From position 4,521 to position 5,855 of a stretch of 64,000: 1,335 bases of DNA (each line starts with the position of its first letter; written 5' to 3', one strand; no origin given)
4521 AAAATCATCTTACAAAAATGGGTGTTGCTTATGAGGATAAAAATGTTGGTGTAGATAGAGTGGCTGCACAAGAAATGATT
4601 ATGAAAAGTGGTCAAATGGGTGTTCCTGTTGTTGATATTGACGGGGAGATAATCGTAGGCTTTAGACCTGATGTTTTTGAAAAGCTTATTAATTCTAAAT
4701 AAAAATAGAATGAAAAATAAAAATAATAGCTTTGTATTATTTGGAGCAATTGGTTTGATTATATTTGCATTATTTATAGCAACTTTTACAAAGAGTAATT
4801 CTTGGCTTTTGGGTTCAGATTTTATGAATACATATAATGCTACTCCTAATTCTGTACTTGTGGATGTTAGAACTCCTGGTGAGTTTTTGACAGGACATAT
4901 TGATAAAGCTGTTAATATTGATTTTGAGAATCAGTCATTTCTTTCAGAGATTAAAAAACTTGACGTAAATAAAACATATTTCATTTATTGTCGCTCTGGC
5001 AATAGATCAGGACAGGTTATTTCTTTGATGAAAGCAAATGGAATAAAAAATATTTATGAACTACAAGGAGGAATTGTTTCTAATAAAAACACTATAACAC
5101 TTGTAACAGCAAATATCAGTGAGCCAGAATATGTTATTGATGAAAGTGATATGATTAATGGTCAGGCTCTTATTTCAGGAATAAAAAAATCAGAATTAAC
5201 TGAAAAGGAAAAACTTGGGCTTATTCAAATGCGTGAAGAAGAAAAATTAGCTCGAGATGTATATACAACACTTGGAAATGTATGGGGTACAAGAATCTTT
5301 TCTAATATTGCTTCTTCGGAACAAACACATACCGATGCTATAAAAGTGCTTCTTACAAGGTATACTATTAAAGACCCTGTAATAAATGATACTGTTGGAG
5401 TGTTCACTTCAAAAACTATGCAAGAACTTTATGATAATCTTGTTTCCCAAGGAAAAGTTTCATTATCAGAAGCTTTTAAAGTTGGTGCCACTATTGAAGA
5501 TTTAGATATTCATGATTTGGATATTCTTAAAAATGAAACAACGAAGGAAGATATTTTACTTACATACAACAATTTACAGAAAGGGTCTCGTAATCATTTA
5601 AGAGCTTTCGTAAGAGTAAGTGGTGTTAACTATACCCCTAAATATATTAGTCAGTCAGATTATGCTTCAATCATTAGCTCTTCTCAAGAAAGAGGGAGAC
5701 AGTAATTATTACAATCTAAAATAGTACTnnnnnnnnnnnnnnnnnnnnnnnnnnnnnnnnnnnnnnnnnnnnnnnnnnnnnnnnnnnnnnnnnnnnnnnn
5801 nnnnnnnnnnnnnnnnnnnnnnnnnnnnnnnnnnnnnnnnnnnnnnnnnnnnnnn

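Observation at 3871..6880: Compact sulfur-transfer and redox module: ArsR, rhodanese, glutaredoxin, rhodanese::ferritin-like, DUF2892 x2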

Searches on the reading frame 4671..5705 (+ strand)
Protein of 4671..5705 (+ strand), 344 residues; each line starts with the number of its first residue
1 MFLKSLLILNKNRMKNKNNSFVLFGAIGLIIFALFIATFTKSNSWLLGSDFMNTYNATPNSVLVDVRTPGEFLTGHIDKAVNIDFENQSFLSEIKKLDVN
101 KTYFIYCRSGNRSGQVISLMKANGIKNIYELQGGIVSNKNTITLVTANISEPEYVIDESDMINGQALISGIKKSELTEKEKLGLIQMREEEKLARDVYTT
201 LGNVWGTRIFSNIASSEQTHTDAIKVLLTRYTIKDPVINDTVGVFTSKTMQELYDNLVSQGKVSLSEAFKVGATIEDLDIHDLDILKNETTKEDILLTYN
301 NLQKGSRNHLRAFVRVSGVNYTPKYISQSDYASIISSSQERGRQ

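Call 3: search_protein_families(library=pfam, proteins=[window:4671-5705:+], max_evalue=0.01)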
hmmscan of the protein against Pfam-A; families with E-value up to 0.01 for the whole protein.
window:4671-5705:+ (344 aa): 2 families
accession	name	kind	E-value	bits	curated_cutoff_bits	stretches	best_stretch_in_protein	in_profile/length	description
PF09968.15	DUF2202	-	1e-58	198.2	22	1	181-337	2-161/162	Uncharacterized protein domain (DUF2202)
PF00581.25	Rhodanese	-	3.7e-16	59.9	22.2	1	58-137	11-98/102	Rhodanese-like domain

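Call 9: find_homologous_proteins(query=window:4710-5705:+, max_evalue=0.001)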
Query window:4710-5705:+ (331 aa): 7610 proteins with E <= 0.001 among 8000 candidates; the best 120 are listed.
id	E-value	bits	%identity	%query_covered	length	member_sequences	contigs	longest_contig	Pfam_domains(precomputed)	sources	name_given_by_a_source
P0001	1.6e-210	715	100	100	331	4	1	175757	PF09968.15,PF00581.26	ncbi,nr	ncbi:MAG: DUF2202 domain-containing protein [Candidatus Pacebacteria bacterium]|nr:DUF2202 domain-co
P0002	4.1e-177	606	83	100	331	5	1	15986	PF09968.15,PF00581.26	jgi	jgi:rhodanese-related sulfurtransferase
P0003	5.1e-177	605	83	100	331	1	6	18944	PF09968.15,PF00581.26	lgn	-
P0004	2.1e-174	597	81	92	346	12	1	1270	PF09968.15,PF00581.26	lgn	-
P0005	4.9e-174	596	82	100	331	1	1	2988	PF09968.15,PF00581.26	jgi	jgi:rhodanese-related sulfurtransferase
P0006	2.2e-171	587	81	100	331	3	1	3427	PF09968.15,PF00581.26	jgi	jgi:rhodanese-related sulfurtransferase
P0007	6.3e-171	585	80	100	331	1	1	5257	PF09968.15,PF00581.26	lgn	-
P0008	9.1e-171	585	81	100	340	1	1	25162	PF09968.15,PF00581.26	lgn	-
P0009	2.8e-170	583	81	100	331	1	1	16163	PF09968.15,PF00581.26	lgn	-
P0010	4.9e-166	569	78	100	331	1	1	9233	PF09968.15,PF00581.26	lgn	-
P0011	2.1e-164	564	81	95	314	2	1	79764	PF09968.15,PF00581.26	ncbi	-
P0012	8.7e-163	559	77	100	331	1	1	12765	PF09968.15,PF00581.26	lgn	-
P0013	1.8e-158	545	76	97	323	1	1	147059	PF09968.15,PF00581.26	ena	-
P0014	1.4e-157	542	76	100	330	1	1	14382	PF09968.15,PF00581.26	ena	-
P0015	1.4e-155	535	73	100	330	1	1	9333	PF09968.15,PF00581.26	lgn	-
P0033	2.0e-139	482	67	99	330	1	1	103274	PF09968.15,PF00581.26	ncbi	-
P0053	1.6e-128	446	64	95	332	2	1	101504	PF09968.15,PF00581.26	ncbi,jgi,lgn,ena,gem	ncbi:MAG: DUF2202 domain-containing protein [Candidatus Paceibacterota bacterium]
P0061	1.3e-121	424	59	98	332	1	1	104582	PF09968.15,PF00581.26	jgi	jgi:rhodanese-related sulfurtransferase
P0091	3.4e-96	340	52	98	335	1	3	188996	PF09968.15,PF00581.26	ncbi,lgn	ncbi:MAG: DUF2202 domain-containing protein [Minisyncoccia bacterium]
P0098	1.4e-89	318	47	56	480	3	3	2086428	PF02915.24,PF09968.15,PF13668.13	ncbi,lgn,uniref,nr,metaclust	ncbi:DUF2202 domain-containing protein [Thermococcus sp. AM4]|uniref:DUF2202 domain-containing prote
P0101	2.4e-89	318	47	56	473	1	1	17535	PF02915.24,PF09968.15,PF13668.13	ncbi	ncbi:DUF2202 domain-containing protein [Thermococcus sp.]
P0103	2.2e-88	315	47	54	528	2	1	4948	PF02915.24,PF13585.13,PF09968.15,PF18962.8,PF13860.13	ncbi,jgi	-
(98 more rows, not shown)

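Call 12: find_related_loci(query=A1, collection=genome_contigs, flank=8000)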
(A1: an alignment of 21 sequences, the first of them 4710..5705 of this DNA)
Query A1 (331 aa) in genome_contigs; peptide patterns used: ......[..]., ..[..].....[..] (x = any residue, [..] = any of these).
600 stretches matched a pattern (row limit reached: there are more); 580 encode a relative of the query (tblastn E <= 1e-3); the best 80 are kept; 80 distinct loci.
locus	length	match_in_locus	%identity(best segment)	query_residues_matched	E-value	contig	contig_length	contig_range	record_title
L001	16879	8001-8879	52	33-327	9e-91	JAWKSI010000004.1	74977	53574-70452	MAG: Candidatus Doudnabacteria bacterium isolate ABC2.18 ABC2.18.fa-4, whole genome shotgun sequence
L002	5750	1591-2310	54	88-329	3e-73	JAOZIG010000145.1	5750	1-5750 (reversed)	MAG: Candidatus Bathyarchaeota archaeon isolate DYS_8 NODE_17679, whole genome shotgun sequence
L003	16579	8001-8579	59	140-329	2e-67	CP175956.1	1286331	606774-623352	MAG: Candidatus Moraniibacteriota bacterium isolate MKparc2 chromosome, complete genome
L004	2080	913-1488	58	141-329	3e-69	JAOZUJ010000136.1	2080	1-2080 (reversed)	MAG: Candidatus Moraniibacteriota bacterium isolate GMC8.concoct.3 GMC8_115647_length_2080_cov_10.813333, whole genome s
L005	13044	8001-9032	38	46-325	4e-64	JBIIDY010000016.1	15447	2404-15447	MAG: Limisphaerales bacterium isolate ME2000-08-17pf_3300042335_group1_bin84 Rohwer_bin1519_scaffold_2899_c1, whole geno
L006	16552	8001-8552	58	149-329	6e-64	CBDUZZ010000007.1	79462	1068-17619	MAG TPA_asm: uncultured bacterium isolate SRR22302365_binner13_Refined_16 genome assembly, contig: ERZ25074835.81, whole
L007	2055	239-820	56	139-329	3e-65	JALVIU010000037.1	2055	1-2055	MAG: Candidatus Atribacteria bacterium isolate A1_metabat1_scaf2bin.155 A1_NODE_113389_length_2055_cov_4.838693, whole g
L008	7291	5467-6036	55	143-329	1e-60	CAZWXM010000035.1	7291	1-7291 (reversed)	MAG TPA_asm: uncultured Candidatus Saccharibacteria bacterium isolate SRP286056_co2_553 genome assembly, contig: NODE_17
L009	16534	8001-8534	57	155-329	2e-60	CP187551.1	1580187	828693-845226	Methanocaldococcus sp. 16A chromosome, complete genome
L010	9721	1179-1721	56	153-330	4e-60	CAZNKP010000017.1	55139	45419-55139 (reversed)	MAG TPA_asm: uncultured Desulfobacterales bacterium isolate binchicken_co219_284 genome assembly, contig: k141_441890, w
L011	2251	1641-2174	56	155-329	3e-60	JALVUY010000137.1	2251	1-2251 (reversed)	MAG: Methanocaldococcaceae archaeon isolate M10_maxbin2_scaf2bin.148 M10_NODE_37908_length_2251_cov_2.908663, whole geno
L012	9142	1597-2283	50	105-329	6e-57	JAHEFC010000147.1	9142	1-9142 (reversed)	MAG: Sphingobacteriales bacterium isolate Ww31 NODE_2233_length_9142_cov_2.774748, whole genome shotgun sequence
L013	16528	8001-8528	53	155-329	1e-56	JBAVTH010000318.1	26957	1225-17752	MAG: Ilumatobacteraceae bacterium isolate MFD01649_ilm_asm_bin38 k127_90440, whole genome shotgun sequence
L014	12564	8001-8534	51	155-329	5e-56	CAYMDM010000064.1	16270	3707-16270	MAG TPA_asm: uncultured Burkholderiaceae bacterium isolate binchicken_co135_108 genome assembly, contig: NODE_5454_lengt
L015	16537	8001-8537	54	152-329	1e-55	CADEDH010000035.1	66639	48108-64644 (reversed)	MAG: uncultured actinobacterium isolate Actinobacteria sp. RBC023 genome assembly, contig: MAG023_35, whole genome shotg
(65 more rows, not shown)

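Call 13: search_solved_structures(query=A1, max_evalue=0.01)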
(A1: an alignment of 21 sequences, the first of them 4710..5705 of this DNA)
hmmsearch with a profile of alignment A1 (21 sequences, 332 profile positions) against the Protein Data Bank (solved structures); distinct sequences matched with E-value up to 0.01: 59.
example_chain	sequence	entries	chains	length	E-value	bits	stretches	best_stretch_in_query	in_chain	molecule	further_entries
3q4n_A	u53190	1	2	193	5.6e-84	285.1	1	153-331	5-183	Uncharacterized protein MJ0754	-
3q4o_A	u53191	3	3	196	6.9e-84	284.8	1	156-331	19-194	Uncharacterized protein MJ0754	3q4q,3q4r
6mxv_A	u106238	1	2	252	2.1e-20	76.1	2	26-121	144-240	Rhodanese-like family protein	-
3r2u_A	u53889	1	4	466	4.1e-12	48.9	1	42-119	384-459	Metallo-beta-lactamase family protein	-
3gk5_A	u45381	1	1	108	4.5e-12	48.8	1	38-123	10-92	Uncharacterized rhodanese-related protein TVG0868615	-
8a56_A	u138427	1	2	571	2.6e-11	46.2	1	43-112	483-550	Coenzyme A-persulfide reductase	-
1tq1_A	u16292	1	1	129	1.1e-10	44.1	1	48-122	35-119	senescence-associated family protein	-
4f67_A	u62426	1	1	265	1.8e-10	43.5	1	36-127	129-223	UPF0176 protein lpg2838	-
2jtq_A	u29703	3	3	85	1.8e-10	43.4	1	49-120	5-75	Phage shock protein E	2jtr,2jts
3tp9_A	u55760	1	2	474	2.5e-10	43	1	45-120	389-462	BETA-LACTAMASE and RHODANESE DOMAIN PROTEIN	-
3hix_A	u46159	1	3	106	3.5e-10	42.5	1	47-122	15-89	Alr3790 protein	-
3k9r_A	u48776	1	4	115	4.1e-10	42.3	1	47-122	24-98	Alr3790 protein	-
2kl3_A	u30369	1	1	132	5.7e-10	41.8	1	47-122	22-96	Alr3790 protein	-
3ilm_A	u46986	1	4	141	6e-10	41.8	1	47-122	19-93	Alr3790 protein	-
3iwh_A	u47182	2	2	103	9.4e-10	41.1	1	33-122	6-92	Rhodanese-like domain protein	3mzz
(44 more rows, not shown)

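Call 14: find_encoding_contigs(protein=P0013, flank=7000, max_places=1)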
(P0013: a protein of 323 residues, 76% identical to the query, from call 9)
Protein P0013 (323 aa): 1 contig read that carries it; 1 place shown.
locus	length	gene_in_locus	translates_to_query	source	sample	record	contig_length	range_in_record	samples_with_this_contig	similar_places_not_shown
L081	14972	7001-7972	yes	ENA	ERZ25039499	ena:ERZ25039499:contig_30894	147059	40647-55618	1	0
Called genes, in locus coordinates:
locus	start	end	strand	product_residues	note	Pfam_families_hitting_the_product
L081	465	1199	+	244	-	PF00849:PseudoU_synth_2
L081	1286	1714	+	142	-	PF01245:Ribosomal_L19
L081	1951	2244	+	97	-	-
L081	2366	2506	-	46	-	-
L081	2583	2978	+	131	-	-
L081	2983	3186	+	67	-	-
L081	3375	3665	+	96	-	-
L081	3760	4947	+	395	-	-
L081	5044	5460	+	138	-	PF08570:DUF1761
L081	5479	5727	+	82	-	PF06983:3-dmu-9_3-mt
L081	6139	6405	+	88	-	PF12840:HTH_20 (weak), PF01022:HTH_5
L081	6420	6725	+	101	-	PF00581:Rhodanese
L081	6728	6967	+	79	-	PF00462:Glutaredoxin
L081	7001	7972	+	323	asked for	PF00581:Rhodanese, PF09968:DUF2202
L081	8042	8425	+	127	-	-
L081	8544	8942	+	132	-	PF09945:DUF2177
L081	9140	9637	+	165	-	PF07098:DUF1360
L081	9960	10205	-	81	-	-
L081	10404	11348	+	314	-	PF00989:PAS, PF08448:PAS_4, PF13426:PAS_9, PF08447:PAS_3 (weak), PF00990:GGDEF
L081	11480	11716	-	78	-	PF18910:DUF5665 (weak)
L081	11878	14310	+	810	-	PF00690:Cation_ATPase_N, PF00122:E1-E2_ATPase, PF00702:Hydrolase, PF00689:Cation_ATPase_C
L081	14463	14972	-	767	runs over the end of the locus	PF00041:fn3, PF08239:SH3_3 (weak)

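Call 15: find_encoding_contigs(protein=P0033, flank=7000, max_places=1)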
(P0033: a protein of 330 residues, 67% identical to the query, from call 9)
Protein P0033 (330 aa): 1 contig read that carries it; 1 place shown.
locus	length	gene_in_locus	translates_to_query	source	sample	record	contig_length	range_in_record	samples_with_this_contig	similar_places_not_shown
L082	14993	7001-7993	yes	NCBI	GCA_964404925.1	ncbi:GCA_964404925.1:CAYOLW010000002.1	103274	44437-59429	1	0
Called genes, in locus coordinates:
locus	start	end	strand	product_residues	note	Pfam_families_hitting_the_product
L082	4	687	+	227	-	PF00005:ABC_tran, PF02463:SMC_N (faint)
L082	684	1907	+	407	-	PF12704:MacB_PCD, PF02687:FtsX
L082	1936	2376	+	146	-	-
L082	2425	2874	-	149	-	PF00583:Acetyltransf_1, PF13673:Acetyltransf_10 (weak), PF13508:Acetyltransf_7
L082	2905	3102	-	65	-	-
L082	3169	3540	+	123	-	PF13564:DoxX_2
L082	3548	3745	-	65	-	-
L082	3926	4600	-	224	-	-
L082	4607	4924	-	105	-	-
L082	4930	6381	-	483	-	PF02463:SMC_N (faint), PF13304:AAA_21, PF13175:AAA_15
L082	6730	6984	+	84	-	PF12840:HTH_20, PF01022:HTH_5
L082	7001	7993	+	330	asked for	PF00581:Rhodanese, PF09968:DUF2202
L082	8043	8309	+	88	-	-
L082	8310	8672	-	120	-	PF24694:LNS2_PITM1-3 (weak)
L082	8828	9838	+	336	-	PF01471:PG_binding_1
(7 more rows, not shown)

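Call 16: find_encoding_contigs(protein=P0061, flank=7000, max_places=1)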
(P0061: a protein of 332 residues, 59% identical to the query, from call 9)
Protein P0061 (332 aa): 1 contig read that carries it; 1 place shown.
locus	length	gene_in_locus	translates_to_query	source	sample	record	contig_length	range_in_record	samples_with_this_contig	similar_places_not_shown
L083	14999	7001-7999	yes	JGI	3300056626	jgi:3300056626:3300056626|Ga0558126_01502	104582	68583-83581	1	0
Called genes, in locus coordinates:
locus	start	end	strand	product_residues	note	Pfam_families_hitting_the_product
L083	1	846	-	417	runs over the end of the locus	PF00817:IMS, PF11799:IMS_C (weak)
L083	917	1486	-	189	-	PF00717:Peptidase_S24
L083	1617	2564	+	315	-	PF00890:FAD_binding_2 (weak), PF01134:GIDA (faint), PF01266:DAO (faint), PF03486:HI0933_like (faint), PF07992:Pyr_redox_2, PF12831:FAD_oxidored (weak), PF13738:Pyr_redox_3, PF00070:Pyr_redox (weak), +1 more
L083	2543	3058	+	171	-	-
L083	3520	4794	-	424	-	-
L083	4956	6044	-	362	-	-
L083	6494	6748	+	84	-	PF12840:HTH_20, PF01022:HTH_5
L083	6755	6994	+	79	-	PF00462:Glutaredoxin, PF13417:GST_N_3 (weak)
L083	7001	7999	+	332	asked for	PF00581:Rhodanese, PF09968:DUF2202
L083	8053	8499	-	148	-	PF00011:HSP20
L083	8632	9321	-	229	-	PF03734:YkuD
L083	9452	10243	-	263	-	-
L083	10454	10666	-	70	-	-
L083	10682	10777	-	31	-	-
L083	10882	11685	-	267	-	-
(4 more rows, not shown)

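Call 17: find_encoding_contigs(protein=P0091, flank=7000, max_places=1)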
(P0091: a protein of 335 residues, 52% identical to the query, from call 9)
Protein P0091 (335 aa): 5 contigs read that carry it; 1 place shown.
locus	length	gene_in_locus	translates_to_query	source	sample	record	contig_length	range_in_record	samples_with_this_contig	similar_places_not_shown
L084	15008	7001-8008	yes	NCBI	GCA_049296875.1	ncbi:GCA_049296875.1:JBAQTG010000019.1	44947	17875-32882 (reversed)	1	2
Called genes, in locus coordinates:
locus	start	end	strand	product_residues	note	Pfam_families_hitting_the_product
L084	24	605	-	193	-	PF09335:VTT_dom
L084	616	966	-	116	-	-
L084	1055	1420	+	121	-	PF08818:DUF1801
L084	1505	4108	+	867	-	PF11369:DUF3160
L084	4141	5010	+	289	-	PF01875:Memo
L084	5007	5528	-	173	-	PF03350:UPF0114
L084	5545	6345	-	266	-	PF04228:Zn_peptidase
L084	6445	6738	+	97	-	PF01022:HTH_5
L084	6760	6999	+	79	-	PF00462:Glutaredoxin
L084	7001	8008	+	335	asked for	PF00581:Rhodanese, PF09968:DUF2202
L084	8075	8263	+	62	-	-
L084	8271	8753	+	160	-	PF00903:Glyoxalase, PF22677:Ble-like_N (weak)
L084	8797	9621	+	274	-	PF21088:MS_channel_1st (weak), PF00924:MS_channel_2nd, PF21082:MS_channel_3rd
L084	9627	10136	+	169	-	-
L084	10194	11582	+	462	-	-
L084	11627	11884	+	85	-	PF12674:Zn_ribbon_2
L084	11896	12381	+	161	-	-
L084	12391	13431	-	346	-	-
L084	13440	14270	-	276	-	PF01734:Patatin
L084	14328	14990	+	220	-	PF04832:SOUL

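Call 18: find_encoding_contigs(protein=P0011, flank=7000, max_places=1)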
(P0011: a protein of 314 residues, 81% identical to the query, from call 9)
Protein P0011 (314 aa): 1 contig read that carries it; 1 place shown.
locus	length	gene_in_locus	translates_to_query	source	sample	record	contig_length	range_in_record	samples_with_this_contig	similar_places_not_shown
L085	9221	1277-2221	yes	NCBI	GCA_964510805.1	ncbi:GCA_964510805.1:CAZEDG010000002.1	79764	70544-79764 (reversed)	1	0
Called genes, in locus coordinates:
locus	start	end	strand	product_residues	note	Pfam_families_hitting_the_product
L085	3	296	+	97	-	?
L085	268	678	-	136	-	-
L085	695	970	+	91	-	PF01022:HTH_5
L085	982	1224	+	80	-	PF00462:Glutaredoxin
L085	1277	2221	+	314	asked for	PF00581:Rhodanese, PF09968:DUF2202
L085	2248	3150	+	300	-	PF11127:YgaP-like_TM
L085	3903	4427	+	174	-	PF08002:DUF1697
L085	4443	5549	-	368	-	PF01757:Acyl_transf_3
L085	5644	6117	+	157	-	-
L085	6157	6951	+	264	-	PF13175:AAA_15 (faint), PF00005:ABC_tran, PF13304:AAA_21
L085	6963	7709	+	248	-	PF01061:ABC2_membrane, PF12698:ABC2_membrane_3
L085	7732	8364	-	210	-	PF08241:Methyltransf_11 (weak), PF08242:Methyltransf_12 (weak), PF13649:Methyltransf_25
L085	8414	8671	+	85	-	PF00581:Rhodanese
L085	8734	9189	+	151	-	-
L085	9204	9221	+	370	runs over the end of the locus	PF00723:Glyco_hydro_15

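Call 19: find_encoding_contigs(protein=P0008, flank=7000, max_places=1)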
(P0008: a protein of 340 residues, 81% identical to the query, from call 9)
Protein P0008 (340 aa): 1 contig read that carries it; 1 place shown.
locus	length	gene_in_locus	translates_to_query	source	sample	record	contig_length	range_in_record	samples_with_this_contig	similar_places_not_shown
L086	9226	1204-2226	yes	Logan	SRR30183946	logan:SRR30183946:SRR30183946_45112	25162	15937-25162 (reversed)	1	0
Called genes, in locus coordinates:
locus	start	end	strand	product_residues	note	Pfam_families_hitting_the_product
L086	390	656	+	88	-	PF12840:HTH_20 (faint), PF01022:HTH_5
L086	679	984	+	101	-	PF00581:Rhodanese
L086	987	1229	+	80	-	PF13192:Thioredoxin_3 (weak), PF00462:Glutaredoxin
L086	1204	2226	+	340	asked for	PF00581:Rhodanese, PF09968:DUF2202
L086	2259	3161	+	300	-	PF11127:YgaP-like_TM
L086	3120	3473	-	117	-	-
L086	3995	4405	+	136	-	PF03073:TspO_MBR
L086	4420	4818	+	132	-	PF09945:DUF2177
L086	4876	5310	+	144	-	PF13508:Acetyltransf_7 (weak)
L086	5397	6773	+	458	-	PF13520:AA_permease_2, PF00324:AA_permease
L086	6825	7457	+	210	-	PF02698:DUF218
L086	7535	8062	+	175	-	-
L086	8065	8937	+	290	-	PF02424:ApbE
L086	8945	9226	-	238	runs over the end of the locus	-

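Call 71: fold_search(model_id=the predicted structure, library=pdb)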
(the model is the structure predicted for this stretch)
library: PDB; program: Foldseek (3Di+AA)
matches with E <= 10: 687; with E <= 0.001: 13
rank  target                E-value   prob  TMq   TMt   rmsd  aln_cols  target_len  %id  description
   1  3q4r                  7.7e-15  1.00  0.50  0.96   0.8       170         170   60  Crystal Structure of a deletion mutant(11-185) of hypothetical protein MJ0754 with Zn2+ (released 2011-05-18)
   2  3q4n_B                3.4e-14  1.00  0.51  0.96   0.9       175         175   59  Crystal structure of hypothetical protein MJ0754 from Methanococcus jannaschii DSM 2661 (released 2011-05-18)
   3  3q4n_A                3.6e-14  1.00  0.49  0.96   0.9       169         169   60  Crystal structure of hypothetical protein MJ0754 from Methanococcus jannaschii DSM 2661 (released 2011-05-18)
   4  3foj                  1.1e-04  1.00  0.26  0.80   1.9        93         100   28  Crystal Structure of SSP1007 From Staphylococcus saprophyticus subsp. saprophyticus. Northeast Structural Genomics Targe (released 2009-01-20)
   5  3gk5                  1.1e-04  1.00  0.26  0.79   2.3       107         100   26  Crystal structure of rhodanese-related protein (TVG0868615) from Thermoplasma volcanium, Northeast Structural Genomics C (released 2009-03-24)
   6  3mzz                  1.7e-04  1.00  0.25  0.77   1.8        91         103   27  Crystal Structure of Rhodanese-like Domain Protein from Staphylococcus aureus (released 2010-06-30)
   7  9a5g_B                2.7e-04  1.00  0.28  0.83   2.2       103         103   26  Integrative model of RRF-YTWF by crosslinking MS and deep learning (released 2024-09-18)
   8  3iwh                  2.7e-04  1.00  0.26  0.79   2.3        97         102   26  Crystal Structure of Rhodanese-like Domain Protein from Staphylococcus aureus (released 2009-09-15)
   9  6mxv_B                2.8e-04  1.00  0.27  0.35   7.3       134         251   21  The crystal structure of a rhodanese-like family protein from Francisella tularensis subsp. tularensis SCHU S4 (released 2018-11-21)
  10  8w14_B                3.4e-04  1.00  0.24  0.52   2.1        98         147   28  Rhodanese-like domain from Acinetobacter baumannii 118362 (released 2024-09-25)
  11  6mxv_A                3.4e-04  1.00  0.29  0.37   7.2       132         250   21  The crystal structure of a rhodanese-like family protein from Francisella tularensis subsp. tularensis SCHU S4 (released 2018-11-21)
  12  8w14_A                8.5e-04  1.00  0.26  0.51  13.3       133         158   26  Rhodanese-like domain from Acinetobacter baumannii 118362 (released 2024-09-25)
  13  4f67                  8.9e-04  1.00  0.28  0.35   8.8       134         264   21  Three dimensional structure of the double mutant of UPF0176 protein lpg2838 from Legionella pneumophila at the resolutio (released 2012-05-30)
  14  3tp9_A                1.2e-03  1.00  0.28  0.20   2.5       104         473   24  Crystal structure of Alicyclobacillus acidocaldarius protein with beta-lactamase and rhodanese domains (released 2011-09-21)
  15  3fnj_A                1.2e-03  1.00  0.27  0.67   5.7       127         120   20  Crystal structure of the full-length lp_1913 protein from Lactobacillus plantarum, Northeast Structural Genomics Conso (released 2009-01-20)
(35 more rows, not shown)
